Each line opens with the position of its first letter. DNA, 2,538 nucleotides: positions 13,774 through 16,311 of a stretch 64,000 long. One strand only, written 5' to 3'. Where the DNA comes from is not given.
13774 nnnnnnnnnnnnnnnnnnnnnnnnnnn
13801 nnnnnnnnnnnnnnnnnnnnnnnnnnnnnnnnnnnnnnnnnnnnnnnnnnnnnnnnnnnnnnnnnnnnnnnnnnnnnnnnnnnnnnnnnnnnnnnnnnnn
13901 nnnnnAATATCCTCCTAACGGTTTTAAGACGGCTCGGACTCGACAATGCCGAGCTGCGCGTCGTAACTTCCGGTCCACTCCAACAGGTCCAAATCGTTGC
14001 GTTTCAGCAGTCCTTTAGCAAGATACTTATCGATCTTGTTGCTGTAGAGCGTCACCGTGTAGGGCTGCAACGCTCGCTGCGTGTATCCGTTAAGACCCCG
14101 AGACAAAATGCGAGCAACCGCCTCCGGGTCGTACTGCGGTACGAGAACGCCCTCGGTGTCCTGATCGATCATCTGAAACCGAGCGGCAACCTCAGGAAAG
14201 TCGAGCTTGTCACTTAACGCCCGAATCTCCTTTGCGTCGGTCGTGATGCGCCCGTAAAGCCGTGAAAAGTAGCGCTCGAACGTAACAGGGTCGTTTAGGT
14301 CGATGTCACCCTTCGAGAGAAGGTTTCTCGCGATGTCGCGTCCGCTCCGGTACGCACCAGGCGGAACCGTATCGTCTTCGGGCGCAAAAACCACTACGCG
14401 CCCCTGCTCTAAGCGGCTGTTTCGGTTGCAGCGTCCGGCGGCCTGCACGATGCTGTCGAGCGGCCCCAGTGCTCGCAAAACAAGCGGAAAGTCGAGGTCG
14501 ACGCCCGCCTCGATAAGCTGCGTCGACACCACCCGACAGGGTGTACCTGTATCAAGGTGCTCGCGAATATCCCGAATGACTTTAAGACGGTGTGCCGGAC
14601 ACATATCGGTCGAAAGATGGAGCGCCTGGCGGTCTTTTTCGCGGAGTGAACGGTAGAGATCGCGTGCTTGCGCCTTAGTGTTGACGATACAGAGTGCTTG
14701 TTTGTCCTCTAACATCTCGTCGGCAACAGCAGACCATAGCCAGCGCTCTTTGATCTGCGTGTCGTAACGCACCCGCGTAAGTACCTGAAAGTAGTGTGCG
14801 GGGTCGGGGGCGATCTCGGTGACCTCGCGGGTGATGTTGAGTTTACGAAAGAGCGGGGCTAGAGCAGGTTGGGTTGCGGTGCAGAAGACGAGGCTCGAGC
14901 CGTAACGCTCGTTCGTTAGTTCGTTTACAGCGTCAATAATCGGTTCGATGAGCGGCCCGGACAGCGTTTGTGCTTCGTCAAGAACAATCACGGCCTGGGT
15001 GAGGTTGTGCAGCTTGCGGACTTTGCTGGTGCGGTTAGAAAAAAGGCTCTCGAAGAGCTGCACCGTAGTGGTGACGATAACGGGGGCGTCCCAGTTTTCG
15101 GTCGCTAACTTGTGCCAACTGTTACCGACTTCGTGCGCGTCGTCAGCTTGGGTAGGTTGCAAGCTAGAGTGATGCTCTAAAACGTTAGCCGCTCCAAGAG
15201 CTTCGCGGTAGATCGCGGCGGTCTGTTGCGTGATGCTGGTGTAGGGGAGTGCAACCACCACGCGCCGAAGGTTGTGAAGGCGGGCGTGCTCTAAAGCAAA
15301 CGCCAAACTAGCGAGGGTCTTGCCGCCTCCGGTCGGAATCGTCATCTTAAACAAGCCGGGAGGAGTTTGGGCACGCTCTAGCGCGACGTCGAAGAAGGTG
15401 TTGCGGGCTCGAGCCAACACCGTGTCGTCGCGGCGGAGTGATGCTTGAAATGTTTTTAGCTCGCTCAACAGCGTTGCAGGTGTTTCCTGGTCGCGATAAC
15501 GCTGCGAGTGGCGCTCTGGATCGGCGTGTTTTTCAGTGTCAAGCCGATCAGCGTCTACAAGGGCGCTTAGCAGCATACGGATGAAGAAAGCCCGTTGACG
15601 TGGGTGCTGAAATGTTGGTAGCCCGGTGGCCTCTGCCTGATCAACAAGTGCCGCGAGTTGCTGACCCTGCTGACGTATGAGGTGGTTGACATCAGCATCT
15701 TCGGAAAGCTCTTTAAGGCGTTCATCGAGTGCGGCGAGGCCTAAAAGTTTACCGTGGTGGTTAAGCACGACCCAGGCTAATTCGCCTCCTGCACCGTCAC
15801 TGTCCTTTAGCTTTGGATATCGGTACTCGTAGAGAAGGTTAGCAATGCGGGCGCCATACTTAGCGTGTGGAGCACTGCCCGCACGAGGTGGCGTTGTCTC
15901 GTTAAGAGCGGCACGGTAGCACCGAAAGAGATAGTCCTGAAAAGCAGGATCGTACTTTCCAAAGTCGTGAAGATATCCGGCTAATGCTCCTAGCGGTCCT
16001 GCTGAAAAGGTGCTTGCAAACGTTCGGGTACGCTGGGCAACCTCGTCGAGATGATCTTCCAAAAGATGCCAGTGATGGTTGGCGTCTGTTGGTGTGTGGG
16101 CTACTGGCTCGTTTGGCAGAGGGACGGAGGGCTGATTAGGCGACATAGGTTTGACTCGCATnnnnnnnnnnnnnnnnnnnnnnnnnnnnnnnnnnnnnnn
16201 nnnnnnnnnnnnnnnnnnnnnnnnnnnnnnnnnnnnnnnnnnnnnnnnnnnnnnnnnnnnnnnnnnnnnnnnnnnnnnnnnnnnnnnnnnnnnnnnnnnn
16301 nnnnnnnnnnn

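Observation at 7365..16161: Type I-C CRISPR-Cas with no adaptation module (cas4/cas1/cas2 absent) but a 42-repeat array directly abutting cas7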

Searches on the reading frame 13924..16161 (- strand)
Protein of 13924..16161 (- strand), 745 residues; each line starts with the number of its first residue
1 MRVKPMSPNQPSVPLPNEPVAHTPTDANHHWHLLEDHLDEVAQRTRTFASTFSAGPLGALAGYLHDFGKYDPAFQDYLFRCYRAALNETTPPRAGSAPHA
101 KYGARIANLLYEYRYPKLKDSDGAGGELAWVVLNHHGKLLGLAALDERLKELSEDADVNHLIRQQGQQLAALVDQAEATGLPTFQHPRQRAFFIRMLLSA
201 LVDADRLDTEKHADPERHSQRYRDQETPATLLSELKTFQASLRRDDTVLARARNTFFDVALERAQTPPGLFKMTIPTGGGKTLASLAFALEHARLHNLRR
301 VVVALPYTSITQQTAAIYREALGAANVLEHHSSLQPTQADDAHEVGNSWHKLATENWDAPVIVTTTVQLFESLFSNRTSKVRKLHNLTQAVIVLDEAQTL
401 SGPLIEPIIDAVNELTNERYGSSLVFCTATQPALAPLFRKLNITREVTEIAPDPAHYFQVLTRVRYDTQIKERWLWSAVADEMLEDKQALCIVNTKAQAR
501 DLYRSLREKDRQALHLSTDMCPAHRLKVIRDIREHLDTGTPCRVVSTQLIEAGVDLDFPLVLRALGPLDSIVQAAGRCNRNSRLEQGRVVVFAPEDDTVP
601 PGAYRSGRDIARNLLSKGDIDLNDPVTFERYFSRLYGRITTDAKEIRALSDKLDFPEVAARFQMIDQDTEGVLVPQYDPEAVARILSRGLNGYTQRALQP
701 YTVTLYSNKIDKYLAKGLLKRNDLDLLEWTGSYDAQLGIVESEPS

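Call 4: search_protein_families(library=ncbifam, proteins=[window:13924-16161:-])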
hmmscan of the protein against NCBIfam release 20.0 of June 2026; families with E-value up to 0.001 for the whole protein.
window:13924-16161:- (745 aa): 7 families
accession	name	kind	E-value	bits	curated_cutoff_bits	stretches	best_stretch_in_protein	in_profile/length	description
TIGR02621.3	cas3_GSU0051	exception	1.4e-34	120.1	400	2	273-615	35-405/854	type I-G CRISPR-associated helicase/endonuclease Cas3g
TIGR01587.1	cas3_core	equivalog_domain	5.6e-34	117.8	102.45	1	276-597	7-337/358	CRISPR-associated helicase Cas3'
TIGR01596.1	cas3_HD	equivalog_domain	1.6e-24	87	43.45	1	34-209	1-177/178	CRISPR-associated endonuclease Cas3''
NF007248.0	PRK09694.1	equivalog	1.2e-07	30.2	569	0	544-585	625-666/878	CRISPR-associated helicase/endonuclease Cas3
TIGR04095.1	dnd_restrict_1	equivalog_domain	2.4e-05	23.5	600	1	269-403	27-148/451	DNA phosphorothioation system restriction enzyme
NF008744.0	PRK11776.1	equivalog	0.00042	19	524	1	359-529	124-285/460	ATP-dependent RNA helicase DbpA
NF002340.1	PRK01297.1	equivalog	0.00082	18.3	564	0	389-598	152-358/372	ATP-dependent RNA helicase RhlB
